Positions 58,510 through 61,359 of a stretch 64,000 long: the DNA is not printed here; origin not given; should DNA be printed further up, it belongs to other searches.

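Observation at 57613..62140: Uncharacterised XRE + three-gene cassette next to Zorya: candidate novel defence system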

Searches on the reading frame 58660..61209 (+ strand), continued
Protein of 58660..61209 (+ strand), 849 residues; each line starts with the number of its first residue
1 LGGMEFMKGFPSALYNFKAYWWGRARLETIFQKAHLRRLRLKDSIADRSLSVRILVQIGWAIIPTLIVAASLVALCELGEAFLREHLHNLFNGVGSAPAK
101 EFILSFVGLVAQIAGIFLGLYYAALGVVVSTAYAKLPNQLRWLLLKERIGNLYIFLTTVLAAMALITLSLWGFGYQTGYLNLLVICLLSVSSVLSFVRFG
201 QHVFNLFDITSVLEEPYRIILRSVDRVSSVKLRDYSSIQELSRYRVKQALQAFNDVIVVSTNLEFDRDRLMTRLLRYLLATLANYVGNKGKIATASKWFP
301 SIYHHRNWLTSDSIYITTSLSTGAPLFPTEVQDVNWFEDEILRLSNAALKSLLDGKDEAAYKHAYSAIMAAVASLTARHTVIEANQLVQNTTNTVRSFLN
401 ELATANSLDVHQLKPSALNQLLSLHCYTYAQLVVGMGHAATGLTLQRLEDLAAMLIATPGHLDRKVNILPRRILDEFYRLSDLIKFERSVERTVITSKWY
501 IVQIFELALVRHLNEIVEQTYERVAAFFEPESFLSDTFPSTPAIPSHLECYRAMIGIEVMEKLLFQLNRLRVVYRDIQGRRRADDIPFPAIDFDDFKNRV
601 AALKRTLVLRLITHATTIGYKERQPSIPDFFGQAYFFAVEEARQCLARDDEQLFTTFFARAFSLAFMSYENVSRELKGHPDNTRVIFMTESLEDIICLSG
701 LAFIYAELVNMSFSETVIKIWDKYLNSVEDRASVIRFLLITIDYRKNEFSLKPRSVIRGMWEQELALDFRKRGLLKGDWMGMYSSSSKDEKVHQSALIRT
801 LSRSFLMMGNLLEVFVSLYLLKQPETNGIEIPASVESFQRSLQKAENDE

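Call 48: get_annotated_region(hit=H1, flank=10000)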
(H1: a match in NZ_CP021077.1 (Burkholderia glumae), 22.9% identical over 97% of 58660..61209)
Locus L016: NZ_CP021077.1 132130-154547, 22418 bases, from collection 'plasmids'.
description: Burkholderia glumae strain 957856-41-c plasmid unnamed2, complete sequence
organism: Burkholderia glumae (NCBI taxid 337)
taxonomy: Bacteria; Pseudomonadota; Betaproteobacteria; Burkholderiales; Burkholderiaceae; Burkholderia; Burkholderia glumae
host: -; source: Oryza sativa,Cell culture; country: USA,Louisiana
typing (MOB-suite, as given by PLSDB): conjugative; replicon rep_cluster_1467; relaxase MOBF; mating-pair formation MPF_F
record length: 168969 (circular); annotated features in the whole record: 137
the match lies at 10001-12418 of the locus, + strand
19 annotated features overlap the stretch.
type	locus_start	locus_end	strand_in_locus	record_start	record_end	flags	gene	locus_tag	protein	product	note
CDS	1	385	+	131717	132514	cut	istB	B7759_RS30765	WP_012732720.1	IS21-like element helper ATPase IstB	-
CDS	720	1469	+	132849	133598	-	istB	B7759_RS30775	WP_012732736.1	IS21-like element ISBmu3 family helper ATPase IstB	-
CDS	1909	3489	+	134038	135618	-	-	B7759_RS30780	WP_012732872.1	methyl-accepting chemotaxis protein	GO:0007165 - signal transduction [Evidence IEA]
CDS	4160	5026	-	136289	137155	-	istB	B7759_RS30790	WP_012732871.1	IS21-like element ISBcen28 family helper ATPase IstB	-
CDS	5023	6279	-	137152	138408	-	istA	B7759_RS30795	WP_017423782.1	IS21 family transposase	-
CDS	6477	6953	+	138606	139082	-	-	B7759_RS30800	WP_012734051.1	transposase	GO:0006313 - DNA transposition [Evidence IEA]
CDS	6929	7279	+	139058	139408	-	tnpB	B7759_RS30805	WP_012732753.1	IS66 family insertion sequence element accessory protein TnpB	-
CDS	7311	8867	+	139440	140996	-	-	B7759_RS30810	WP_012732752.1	IS66 family transposase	-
CDS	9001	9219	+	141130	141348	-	-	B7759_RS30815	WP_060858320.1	ribbon-helix-helix protein, CopG family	GO:0006355 - regulation of DNA-templated transcription [Evidence IEA]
CDS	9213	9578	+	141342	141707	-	-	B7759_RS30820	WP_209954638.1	type II toxin-antitoxin system VapC family toxin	-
CDS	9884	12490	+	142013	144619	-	-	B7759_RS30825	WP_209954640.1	hypothetical protein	-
CDS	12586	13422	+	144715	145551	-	-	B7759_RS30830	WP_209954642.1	hypothetical protein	-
CDS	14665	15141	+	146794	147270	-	-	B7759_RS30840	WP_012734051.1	transposase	GO:0006313 - DNA transposition [Evidence IEA]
CDS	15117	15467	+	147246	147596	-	tnpB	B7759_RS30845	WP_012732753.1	IS66 family insertion sequence element accessory protein TnpB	-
CDS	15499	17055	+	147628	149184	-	-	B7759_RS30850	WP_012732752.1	IS66 family transposase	-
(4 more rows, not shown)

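Call 49: get_annotated_region(hit=H2, flank=8000)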
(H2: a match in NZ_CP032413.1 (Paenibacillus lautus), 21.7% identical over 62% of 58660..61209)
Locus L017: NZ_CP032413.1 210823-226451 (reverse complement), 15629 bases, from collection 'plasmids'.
description: Paenibacillus lautus strain E7593-69 plasmid pAZOPL1, complete sequence
organism: Paenibacillus lautus (NCBI taxid 1401)
taxonomy: Bacteria; Bacillota; Bacilli; Bacillales; Paenibacillaceae; Paenibacillus; Paenibacillus lautus
host: -; source: single colony,Tattoo ink; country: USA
typing (MOB-suite, as given by PLSDB): non-mobilizable
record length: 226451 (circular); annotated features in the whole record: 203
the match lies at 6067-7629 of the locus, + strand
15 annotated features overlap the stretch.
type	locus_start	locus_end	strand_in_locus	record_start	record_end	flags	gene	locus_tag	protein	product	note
CDS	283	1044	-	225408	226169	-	-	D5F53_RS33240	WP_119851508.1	hypothetical protein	-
CDS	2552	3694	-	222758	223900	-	-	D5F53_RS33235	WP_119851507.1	hypothetical protein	-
CDS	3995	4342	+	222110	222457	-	-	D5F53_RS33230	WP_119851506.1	DUF4181 domain-containing protein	-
CDS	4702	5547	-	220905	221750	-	-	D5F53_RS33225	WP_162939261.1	hypothetical protein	-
CDS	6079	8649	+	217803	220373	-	-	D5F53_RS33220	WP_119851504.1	hypothetical protein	-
CDS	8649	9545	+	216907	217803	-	-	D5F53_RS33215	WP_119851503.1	hypothetical protein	-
CDS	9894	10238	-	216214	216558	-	-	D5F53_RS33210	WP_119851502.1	hypothetical protein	-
CDS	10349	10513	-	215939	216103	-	-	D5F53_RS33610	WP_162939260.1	hypothetical protein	-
CDS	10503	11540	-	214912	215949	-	-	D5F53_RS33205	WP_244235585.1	GAF domain-containing protein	-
CDS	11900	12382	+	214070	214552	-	-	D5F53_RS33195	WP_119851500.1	hypothetical protein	-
CDS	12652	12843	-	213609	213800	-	-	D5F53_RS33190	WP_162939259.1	hypothetical protein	-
CDS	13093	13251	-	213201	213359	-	-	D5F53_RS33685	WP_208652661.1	hypothetical protein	-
CDS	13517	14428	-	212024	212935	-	-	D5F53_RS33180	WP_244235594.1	Ger(x)C family spore germination protein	GO:0030436 - asexual sporulation [Evidence IEA]; GO:0009847 - spore germination [Evidence IEA]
CDS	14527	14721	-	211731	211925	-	-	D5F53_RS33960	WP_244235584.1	hypothetical protein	-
CDS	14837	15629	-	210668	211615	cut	-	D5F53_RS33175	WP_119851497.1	cation diffusion facilitator family transporter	-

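Call 50: fold_search(model_id=the predicted structure, library=pdb)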
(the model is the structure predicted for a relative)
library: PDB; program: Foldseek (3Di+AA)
matches with E <= 10: 356; with E <= 0.001: 0
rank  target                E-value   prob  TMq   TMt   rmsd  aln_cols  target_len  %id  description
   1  7rdr_A                1.3e-02  1.00  0.21  0.32  14.7       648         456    9  Circular tandem repeat protein with novel repeat topology and enhanced subunit contact surfaces (released 2021-09-01)
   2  6xr1                  5.9e-02  0.89  0.15  0.22  29.5       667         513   12  Computationally designed right-handed alpha/alpha single-chain toroid with 9 repeats (released 2021-07-14)
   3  9heo_A                8.0e-02  0.23  0.11  0.04  32.0       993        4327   12  Open-state RyR1 in 0.05% POPC micelles, in complex with a nanobody and FKBP (released 2025-09-17)
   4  6xte_A                8.0e-02  0.18  0.11  0.10  28.3       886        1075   10  Human karyopherin RanBP5 (isoform-1) (released 2020-04-22)
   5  4buj_B                1.3e-01  0.14  0.10  0.07  25.3       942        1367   10  Crystal structure of the S. cerevisiae Ski2-3-8 complex (released 2013-08-28)
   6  3w3u                  1.4e-01  0.20  0.12  0.11  26.8       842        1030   10  Crystal structure of Kap121p mutant R349A/Q350A/D353A/E396A/N430K/D438A/N477A (released 2013-04-10)
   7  8qah_B                1.6e-01  0.82  0.15  0.25  27.9       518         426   11  X-ray crystal structure of a de novo designed single-chain parallel coiled-coil alpha-helical barrel with 8 inner heli (released 2024-07-03)
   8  8qah_A                1.7e-01  0.80  0.15  0.25  27.6       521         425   11  X-ray crystal structure of a de novo designed single-chain parallel coiled-coil alpha-helical barrel with 8 inner heli (released 2024-07-03)
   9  9hn4_B                1.7e-01  0.18  0.12  0.08  26.6      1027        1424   11  Cryo-EM structure of human separase bound to phosphorylated SCC1 (310-550 aa) (released 2025-09-03)
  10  3w3t                  1.8e-01  0.21  0.13  0.11  27.4       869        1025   11  Crystal structure of Kap121p (released 2013-04-10)
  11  7yeh_A                1.9e-01  0.13  0.09  0.08  21.6       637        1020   11  Cryo-EM structure of human OGT-OGA complex (released 2023-07-12)
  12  3w3y_A                2.1e-01  0.20  0.14  0.12  25.9       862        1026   12  Crystal structure of Kap121p bound to Nup53p (released 2013-04-10)
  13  8a3t_K                2.1e-01  0.13  0.08  0.11  25.0       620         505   10  S. cerevisiae APC/C-Cdh1 complex (released 2022-08-31)
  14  7tbk_A2               2.2e-01  0.14  0.10  0.08  25.3       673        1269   10  Composite structure of the dilated human nuclear pore complex (NPC) symmetric core generated with a 37A in situ cryo- (released 2022-06-15)
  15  3w3x_A                2.3e-01  0.25  0.15  0.13  26.4       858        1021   12  Crystal structure of Kap121p bound to Pho4p (released 2013-04-10)
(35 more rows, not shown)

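Call 53: search_solved_structures(query=A7, max_evalue=10)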
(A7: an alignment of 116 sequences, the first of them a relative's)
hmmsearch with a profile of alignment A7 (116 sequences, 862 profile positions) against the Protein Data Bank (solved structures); distinct sequences matched with E-value up to 10: 23.
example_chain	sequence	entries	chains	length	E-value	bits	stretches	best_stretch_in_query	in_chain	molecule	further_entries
5m72_A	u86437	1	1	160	0.00031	22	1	382-495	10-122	Signal recognition particle subunit SRP72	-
5wrv_B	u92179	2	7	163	0.00032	21.9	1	382-495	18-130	Signal recognition particle subunit SRP72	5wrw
7nfx_z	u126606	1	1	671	0.00063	20.9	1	382-495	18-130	Signal recognition particle subunit SRP72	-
8qvw_B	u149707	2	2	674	0.00063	20.9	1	382-495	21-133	Signal recognition particle subunit SRP72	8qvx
6frk_r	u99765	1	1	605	0.00083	20.5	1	382-495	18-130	Signal recognition particle subunit SRP72,Signal recognition particle subunit SRP72,Signal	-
7obq_z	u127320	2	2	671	0.0011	20.2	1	382-495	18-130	Signal recognition particle subunit SRP72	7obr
8g4k_A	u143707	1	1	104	0.016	16.3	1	350-417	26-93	5HCS_TGFBR2_1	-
7aoi_BJ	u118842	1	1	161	0.048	14.7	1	398-493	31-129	mL76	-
8gac_A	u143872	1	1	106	0.097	13.7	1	351-411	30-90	CTLA-4 binder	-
6hiv_BJ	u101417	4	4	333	0.25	12.4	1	398-493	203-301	mL76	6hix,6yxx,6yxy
4gkj_T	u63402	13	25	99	0.59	11.1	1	370-426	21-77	30S ribosomal protein S20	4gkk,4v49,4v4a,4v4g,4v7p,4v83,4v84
2e5l_T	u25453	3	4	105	0.64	11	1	369-426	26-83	30S ribosomal protein S20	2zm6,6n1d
1fjg_T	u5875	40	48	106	0.66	11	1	369-425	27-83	30S RIBOSOMAL PROTEIN S20 | RIBOSOMAL PROTEIN S20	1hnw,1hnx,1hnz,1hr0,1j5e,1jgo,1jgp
4jv5_T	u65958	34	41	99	0.76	10.8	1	371-426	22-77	30S ribosomal protein 20 | 30S ribosomal protein S20 | RIBOSOMAL PROTEIN S20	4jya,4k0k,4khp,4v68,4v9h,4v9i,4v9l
5iwa_T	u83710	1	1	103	0.81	10.7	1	370-426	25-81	30S ribosomal protein S20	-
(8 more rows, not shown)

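Call 56: find_related_loci(query=A5, collection=viral_contigs, flank=10000)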
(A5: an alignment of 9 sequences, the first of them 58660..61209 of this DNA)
Query A5 (849 aa) in viral_contigs; peptide patterns used: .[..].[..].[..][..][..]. (x = any residue, [..] = any of these).
46 stretches matched a pattern, but none encodes a relative of the query by tblastn (E <= 1e-3).

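Call 61: find_related_loci(query=A9, collection=genome_contigs, flank=10000)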
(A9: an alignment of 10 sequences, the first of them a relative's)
Query A9 (880 aa) in genome_contigs; peptide patterns used: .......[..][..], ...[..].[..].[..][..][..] (x = any residue, [..] = any of these).
77 stretches matched a pattern; 42 encode a relative of the query (tblastn E <= 1e-3); 42 distinct loci.
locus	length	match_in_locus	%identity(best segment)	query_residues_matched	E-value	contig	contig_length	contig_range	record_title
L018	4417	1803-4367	47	30-880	0e+0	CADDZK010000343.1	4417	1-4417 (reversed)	Actinobacteria bacterium isolate 28 genome assembly, contig: NODE_16469_length_4417_cov_2.496503, whole genome shotgun s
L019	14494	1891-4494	43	7-876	0e+0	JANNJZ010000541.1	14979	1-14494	MAG: Pyrinomonadaceae bacterium isolate SOY_4_C_metabat_258 SOY_4_C_k141_3838394, whole genome shotgun sequence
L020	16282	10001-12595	45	14-876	0e+0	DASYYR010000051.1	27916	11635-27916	MAG TPA_asm: Candidatus Acidiferrales bacterium isolate SMAG_U6340 k141_669855, whole genome shotgun sequence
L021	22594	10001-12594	44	11-877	0e+0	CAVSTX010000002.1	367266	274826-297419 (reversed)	MAG: Pyrinomonadaceae bacterium isolate MFD09212.bin.1.129 genome assembly, contig: contig_26836, whole genome shotgun s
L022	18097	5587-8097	31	24-868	1e-143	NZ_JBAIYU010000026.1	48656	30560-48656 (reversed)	Dendrosporobacter sp. 1207_IL3150 NODE_38_length_48656_cov_35.046117, whole genome shotgun sequence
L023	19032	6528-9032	36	16-877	5e-137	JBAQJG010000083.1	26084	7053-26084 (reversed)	MAG: Chthoniobacterales bacterium isolate MFD06573_ilm_asm_bin11 k127_3527, whole genome shotgun sequence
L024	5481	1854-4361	30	33-879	4e-128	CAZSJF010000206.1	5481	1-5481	MAG TPA_asm: uncultured Bacteroidales bacterium isolate binchicken_co220_59 genome assembly, contig: NODE_10010_length_5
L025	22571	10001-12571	43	12-878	0e+0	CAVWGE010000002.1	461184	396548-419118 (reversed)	MAG: uncultured Chloroflexia bacterium isolate MFD04408.bin.1.9 genome assembly, contig: contig_21453, whole genome shot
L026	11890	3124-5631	30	33-869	2e-116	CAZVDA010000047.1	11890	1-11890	MAG TPA_asm: uncultured Thiopseudomonas sp. isolate binchicken_co59_651 genome assembly, contig: NODE_12604_length_11890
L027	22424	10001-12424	29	32-864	3e-105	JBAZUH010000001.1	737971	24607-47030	MAG: Candidatus Staskawiczbacteria bacterium isolate SO_2017_GW1_222 NODE_53_length_737971_cov_21.817232_OW334_2017, who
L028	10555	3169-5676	29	9-877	2e-104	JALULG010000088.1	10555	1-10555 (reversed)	MAG: bacterium isolate S144_metabat2_scaf2bin.204 S144_NODE_3130_length_10555_cov_4.433161, whole genome shotgun sequenc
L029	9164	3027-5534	29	9-877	2e-104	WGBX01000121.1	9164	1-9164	MAG: Flavobacteriaceae bacterium isolate S144_43 k151_419445, whole genome shotgun sequence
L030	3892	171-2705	29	10-879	2e-104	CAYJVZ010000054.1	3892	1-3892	MAG TPA_asm: uncultured Candidatus Saccharibacteria bacterium isolate ERP125453_co1_471 genome assembly, contig: NODE_33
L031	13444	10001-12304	29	97-869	2e-102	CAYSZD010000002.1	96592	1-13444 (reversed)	MAG TPA_asm: uncultured Gammaproteobacteria bacterium isolate SRP263991_co7_112 genome assembly, contig: NODE_129_length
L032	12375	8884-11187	29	97-869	2e-102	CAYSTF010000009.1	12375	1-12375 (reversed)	MAG TPA_asm: uncultured Gammaproteobacteria bacterium isolate SRP263991_co3_231 genome assembly, contig: NODE_6512_lengt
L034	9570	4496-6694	31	132-867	3e-101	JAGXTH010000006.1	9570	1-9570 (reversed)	MAG: Simkania sp. isolate CROMO_BS_87_3_0 c_000000000285, whole genome shotgun sequence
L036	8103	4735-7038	29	99-879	3e-101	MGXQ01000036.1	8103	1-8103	MAG: Gammaproteobacteria bacterium RIFCSPHIGHO2_02_FULL_42_13 rifcsphigho2_02_scaffold_25633, whole genome shotgun seque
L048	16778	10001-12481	29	30-879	2e-93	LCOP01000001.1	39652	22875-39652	MAG: Parcubacteria group bacterium GW2011_GWA1_47_8 UY07_C0001, whole genome shotgun sequence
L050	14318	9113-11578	28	33-879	1e-91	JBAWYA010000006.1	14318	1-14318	MAG: bacterium isolate ELA077 MAG077_6, whole genome shotgun sequence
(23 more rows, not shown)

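Call 67: search_protein_families(library=pfam, alignment_id=A11, max_evalue=0.00001)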
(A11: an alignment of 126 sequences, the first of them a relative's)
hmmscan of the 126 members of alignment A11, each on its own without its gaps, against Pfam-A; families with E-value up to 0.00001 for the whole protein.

A. member 1, L001:6240-6539:- (99 aa): 0 families

B. families by the number of members that match (of 126 scanned): 132 families (the first 25 are shown)
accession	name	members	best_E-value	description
PF18766.7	SWI2_SNF2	4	2e-68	SWI2/SNF2 ATPase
PF04851.21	ResIII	4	4.6e-41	Type III restriction enzyme, res subunit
PF04313.20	HSDR_N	3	1.6e-43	Type I restriction enzyme R protein N terminus (HSDR_N)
PF01555.25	N6_N4_Mtase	3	7.1e-31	DNA methylase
PF00239.26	Resolvase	3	8.8e-22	Resolvase, N terminal domain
PF07508.19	Recombinase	3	1.5e-16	Recombinase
PF25183.1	OMP_b-brl_4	2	2.2e-97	Outer membrane beta barrel domain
PF02384.22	N6_Mtase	2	2.2e-53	N-6 DNA Methylase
PF01420.25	Methylase_S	2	9.1e-42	Type I restriction modification DNA specificity domain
PF00589.27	Phage_integrase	2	9.8e-33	Phage integrase family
PF11867.13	T1RH-like_C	2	9.8e-32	Type I restriction enzyme HindI endonuclease subunit-like, C-terminal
PF22679.2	T1R_D3-like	2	6.7e-22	Type I restriction enzyme subunit R domain 3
PF01844.29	HNH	2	5.9e-14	HNH endonuclease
PF00270.35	DEAD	2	2.1e-12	DEAD/DEAH box helicase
PF14279.12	HNH_5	2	2.5e-12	HNH endonuclease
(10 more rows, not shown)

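Call 68: search_protein_families(library=padloc, alignment_id=A11, max_evalue=1e-10)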
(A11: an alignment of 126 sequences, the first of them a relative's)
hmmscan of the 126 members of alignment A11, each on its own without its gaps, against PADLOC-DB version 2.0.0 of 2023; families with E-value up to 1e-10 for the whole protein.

A. member 1, L001:6240-6539:- (99 aa): 0 families

B. families by the number of members that match (of 126 scanned): 198 families (the first 25 are shown)
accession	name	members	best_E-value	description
PDLC03048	REase_I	3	6.6e-60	Type I restriction enzyme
PDLC03371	MTase_II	3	4.4e-32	Type II methyltransferase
PDLC03045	REase_I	3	2e-31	Type I restriction enzyme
PDLC03299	MTase_II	3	2e-15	Type II methyltransferase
PDLC03040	REase_I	2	1.5e-162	Type I restriction enzyme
PDLC03041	REase_I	2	3.7e-78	Type I restriction enzyme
PDLC03044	REase_I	2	1.3e-73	Type I restriction enzyme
PDLC03597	REase_MTase_IIG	2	8.5e-60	Type IIG restriction enzyme-methyltransferase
PDLC04137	mad5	2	1.9e-54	mads_5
PDLC03090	Specificity_I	2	4.6e-52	Type I specificity subunit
PDLC03119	Specificity_I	2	8.7e-47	Type I specificity subunit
PDLC03099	Specificity_I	2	2.4e-43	Type I specificity subunit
PDLC03101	Specificity_I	2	4e-43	Type I specificity subunit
PDLC03156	Specificity_I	2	9.3e-41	Type I specificity subunit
PDLC03068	Specificity_I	2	1e-40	Type I specificity subunit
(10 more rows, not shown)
